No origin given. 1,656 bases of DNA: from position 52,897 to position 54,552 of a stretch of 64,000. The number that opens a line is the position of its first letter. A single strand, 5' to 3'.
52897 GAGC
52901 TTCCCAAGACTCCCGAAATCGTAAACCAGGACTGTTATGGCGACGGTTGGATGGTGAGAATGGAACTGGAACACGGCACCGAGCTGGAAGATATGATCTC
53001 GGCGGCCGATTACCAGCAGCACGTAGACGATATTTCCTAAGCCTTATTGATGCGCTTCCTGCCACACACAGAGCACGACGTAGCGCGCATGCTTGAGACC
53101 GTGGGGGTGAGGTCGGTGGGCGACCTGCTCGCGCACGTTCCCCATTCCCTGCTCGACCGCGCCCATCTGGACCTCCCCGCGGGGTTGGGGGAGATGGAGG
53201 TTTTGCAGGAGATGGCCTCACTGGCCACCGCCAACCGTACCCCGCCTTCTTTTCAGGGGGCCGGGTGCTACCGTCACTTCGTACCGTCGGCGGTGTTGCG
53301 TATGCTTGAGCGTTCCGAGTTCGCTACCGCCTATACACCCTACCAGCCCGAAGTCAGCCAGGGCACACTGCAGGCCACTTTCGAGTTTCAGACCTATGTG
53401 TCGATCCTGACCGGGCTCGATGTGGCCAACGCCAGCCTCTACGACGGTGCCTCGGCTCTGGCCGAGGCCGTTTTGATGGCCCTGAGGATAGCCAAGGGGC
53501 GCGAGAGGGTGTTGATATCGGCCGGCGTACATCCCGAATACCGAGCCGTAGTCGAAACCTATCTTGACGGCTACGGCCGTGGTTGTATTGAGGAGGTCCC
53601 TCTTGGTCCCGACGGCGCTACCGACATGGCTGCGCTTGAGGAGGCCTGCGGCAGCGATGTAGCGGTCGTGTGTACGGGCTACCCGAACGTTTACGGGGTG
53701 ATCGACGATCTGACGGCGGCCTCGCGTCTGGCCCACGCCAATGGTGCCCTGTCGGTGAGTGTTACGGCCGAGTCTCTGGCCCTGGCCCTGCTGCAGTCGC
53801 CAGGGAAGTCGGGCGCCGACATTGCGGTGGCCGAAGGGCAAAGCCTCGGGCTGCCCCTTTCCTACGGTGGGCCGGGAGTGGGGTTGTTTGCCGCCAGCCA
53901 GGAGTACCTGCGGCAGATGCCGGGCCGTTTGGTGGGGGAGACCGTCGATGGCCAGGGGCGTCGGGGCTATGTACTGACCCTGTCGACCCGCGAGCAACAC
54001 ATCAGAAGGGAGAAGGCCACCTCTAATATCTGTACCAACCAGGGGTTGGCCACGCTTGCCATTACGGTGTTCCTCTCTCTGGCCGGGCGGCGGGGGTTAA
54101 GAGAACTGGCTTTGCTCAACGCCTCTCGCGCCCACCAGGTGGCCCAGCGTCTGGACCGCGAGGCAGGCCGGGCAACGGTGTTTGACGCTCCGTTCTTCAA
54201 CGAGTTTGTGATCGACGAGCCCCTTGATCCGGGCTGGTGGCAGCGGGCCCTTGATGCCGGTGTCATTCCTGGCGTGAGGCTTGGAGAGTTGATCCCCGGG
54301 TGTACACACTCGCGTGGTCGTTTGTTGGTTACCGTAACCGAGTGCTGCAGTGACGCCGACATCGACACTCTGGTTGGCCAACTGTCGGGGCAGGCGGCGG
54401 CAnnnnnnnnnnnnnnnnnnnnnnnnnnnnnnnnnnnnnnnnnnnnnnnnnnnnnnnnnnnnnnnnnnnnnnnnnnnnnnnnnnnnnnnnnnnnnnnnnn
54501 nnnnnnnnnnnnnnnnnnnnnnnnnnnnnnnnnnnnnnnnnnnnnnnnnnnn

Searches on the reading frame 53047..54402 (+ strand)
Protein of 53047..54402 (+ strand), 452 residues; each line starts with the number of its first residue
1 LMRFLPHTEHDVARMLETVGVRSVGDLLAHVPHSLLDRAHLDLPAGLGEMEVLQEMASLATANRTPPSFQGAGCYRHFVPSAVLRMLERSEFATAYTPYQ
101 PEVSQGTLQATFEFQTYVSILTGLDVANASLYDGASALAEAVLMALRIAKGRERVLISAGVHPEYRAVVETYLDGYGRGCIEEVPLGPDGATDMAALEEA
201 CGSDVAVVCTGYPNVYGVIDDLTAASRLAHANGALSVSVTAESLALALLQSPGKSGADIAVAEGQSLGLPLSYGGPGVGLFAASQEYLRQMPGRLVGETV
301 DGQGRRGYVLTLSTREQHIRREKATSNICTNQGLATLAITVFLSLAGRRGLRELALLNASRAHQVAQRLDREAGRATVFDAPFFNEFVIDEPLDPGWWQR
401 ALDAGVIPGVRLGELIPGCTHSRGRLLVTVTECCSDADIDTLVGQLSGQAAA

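Call 55: search_protein_families(library=pfam, proteins=[window:53047-54402:+], max_evalue=0.001)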
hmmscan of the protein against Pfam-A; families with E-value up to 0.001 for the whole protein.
window:53047-54402:+ (452 aa): 2 families
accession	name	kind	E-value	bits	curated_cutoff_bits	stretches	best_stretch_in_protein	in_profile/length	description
PF02347.22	GDC-P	-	1.7e-119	399.9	26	1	2-443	1-426/429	Glycine cleavage system P-protein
PF00266.25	Aminotran_5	-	5.9e-06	25.9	21.5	1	148-335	85-262/371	Aminotransferase class-V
